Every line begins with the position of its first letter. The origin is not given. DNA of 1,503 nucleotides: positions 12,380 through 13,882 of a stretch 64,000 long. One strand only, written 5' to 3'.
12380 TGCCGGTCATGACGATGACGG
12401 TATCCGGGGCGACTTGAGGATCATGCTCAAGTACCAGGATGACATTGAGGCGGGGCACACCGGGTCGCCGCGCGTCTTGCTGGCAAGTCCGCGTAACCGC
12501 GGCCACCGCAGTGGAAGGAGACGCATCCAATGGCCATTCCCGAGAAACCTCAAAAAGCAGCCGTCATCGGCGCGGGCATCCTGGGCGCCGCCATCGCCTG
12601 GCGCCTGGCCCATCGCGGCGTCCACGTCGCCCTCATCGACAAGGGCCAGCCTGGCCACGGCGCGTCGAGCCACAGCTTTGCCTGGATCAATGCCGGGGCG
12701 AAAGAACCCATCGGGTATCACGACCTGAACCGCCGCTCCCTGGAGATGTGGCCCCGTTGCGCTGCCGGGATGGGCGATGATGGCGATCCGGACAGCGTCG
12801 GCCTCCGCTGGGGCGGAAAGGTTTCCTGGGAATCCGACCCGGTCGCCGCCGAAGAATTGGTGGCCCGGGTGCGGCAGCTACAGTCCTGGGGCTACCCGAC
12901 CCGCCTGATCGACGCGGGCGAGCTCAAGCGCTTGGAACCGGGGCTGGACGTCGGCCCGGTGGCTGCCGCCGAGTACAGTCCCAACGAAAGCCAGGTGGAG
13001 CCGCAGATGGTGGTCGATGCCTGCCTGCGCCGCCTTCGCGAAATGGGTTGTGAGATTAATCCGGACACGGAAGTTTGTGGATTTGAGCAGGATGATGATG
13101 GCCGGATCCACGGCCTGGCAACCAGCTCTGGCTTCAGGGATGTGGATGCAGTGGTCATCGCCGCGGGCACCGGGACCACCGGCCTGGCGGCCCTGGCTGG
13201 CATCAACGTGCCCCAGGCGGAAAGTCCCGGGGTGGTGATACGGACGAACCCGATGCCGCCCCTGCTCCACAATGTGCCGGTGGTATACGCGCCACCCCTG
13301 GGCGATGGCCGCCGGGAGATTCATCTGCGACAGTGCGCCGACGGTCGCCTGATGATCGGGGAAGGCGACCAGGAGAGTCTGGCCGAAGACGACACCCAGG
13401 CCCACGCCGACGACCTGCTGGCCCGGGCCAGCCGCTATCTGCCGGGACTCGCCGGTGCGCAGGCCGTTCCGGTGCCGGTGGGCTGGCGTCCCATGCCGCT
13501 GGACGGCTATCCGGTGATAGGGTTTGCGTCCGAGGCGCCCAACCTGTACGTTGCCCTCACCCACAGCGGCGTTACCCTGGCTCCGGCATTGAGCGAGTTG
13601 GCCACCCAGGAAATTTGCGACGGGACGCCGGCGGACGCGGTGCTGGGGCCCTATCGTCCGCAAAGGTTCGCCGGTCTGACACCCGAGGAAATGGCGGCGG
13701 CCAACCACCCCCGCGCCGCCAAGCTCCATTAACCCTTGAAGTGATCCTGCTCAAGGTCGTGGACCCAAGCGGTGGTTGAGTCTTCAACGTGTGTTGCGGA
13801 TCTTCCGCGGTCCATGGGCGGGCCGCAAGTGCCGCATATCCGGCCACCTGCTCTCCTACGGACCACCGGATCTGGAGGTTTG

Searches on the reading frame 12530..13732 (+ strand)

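Call 24: search_protein_families(library=pfam, proteins=[window:12530-13732:+], max_evalue=0.001)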
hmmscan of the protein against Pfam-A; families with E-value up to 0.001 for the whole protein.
window:12530-13732:+ (400 aa): 8 families
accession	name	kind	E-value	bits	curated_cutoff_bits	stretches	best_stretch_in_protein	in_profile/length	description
PF01266.30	DAO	-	6.8e-63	213.8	27.9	1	10-360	2-352/353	FAD dependent oxidoreductase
PF07992.20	Pyr_redox_2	-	6.5e-07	29.5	26.1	0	6-38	141-173/291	Pyridine nucleotide-disulphide oxidoreductase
PF00890.30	FAD_binding_2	-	2.6e-06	27.3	20.4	1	11-213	3-202/414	FAD binding domain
PF13450.12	NAD_binding_8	-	4.3e-06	27.4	21.9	1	12-42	1-32/68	NAD(P)-binding Rossmann-like domain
PF03486.20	HI0933_like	-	5.8e-06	26.4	50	0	159-216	109-166/244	HI0933-like protein Rossmann domain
PF01494.25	FAD_binding_3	-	5.5e-05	23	22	0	10-39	4-33/349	FAD binding domain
PF00070.33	Pyr_redox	-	0.00026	21.9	22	0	9-38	1-30/82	Pyridine nucleotide-disulphide oxidoreductase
PF02737.24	3HCDH_N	-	0.00033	21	22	1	9-39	1-31/180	3-hydroxyacyl-CoA dehydrogenase, NAD binding domain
